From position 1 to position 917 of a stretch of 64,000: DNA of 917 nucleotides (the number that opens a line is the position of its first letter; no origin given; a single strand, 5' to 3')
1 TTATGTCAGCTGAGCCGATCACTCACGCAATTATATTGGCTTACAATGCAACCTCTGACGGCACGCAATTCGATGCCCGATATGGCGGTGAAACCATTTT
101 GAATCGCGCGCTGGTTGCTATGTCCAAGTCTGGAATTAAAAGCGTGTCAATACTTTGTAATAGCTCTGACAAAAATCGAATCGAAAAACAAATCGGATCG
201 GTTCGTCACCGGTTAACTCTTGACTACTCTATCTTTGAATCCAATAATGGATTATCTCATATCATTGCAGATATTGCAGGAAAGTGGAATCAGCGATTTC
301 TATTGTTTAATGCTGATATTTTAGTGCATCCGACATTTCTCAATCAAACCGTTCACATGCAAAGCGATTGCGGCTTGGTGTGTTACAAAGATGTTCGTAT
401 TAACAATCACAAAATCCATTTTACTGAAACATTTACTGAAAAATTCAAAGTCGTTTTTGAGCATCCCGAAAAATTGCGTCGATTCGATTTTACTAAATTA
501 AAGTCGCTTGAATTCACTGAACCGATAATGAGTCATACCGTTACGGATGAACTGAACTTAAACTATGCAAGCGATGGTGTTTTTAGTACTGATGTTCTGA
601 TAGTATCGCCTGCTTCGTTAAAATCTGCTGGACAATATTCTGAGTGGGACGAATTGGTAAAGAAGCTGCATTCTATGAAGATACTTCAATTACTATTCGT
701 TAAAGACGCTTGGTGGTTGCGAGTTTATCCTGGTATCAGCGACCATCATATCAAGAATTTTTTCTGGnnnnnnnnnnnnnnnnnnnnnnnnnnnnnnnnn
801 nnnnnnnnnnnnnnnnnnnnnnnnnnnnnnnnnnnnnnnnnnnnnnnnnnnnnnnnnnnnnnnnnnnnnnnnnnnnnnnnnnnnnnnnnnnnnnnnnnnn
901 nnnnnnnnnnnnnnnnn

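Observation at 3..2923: Three-gene operon for a CDP-alcohol headgroup pathway, including an IPCT/DIPPS-like fusion protein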

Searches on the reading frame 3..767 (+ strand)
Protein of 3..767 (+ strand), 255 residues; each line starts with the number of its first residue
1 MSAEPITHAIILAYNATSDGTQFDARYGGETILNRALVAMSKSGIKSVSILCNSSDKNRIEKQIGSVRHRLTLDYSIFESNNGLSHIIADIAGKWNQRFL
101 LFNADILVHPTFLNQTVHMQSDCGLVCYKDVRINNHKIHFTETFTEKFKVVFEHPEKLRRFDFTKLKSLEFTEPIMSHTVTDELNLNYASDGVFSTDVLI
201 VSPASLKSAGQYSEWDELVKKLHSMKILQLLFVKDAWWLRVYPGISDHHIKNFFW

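Call 29: search_solved_structures(query=A2, max_evalue=10, show_alignments=4)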
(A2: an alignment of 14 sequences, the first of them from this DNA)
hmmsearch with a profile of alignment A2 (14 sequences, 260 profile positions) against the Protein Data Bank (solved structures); distinct sequences matched with E-value up to 10: 1.
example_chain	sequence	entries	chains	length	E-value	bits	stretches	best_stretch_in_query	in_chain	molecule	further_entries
9y6s_6t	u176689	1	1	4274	0.79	12.5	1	83-141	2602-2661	Dynein heavy chain, putative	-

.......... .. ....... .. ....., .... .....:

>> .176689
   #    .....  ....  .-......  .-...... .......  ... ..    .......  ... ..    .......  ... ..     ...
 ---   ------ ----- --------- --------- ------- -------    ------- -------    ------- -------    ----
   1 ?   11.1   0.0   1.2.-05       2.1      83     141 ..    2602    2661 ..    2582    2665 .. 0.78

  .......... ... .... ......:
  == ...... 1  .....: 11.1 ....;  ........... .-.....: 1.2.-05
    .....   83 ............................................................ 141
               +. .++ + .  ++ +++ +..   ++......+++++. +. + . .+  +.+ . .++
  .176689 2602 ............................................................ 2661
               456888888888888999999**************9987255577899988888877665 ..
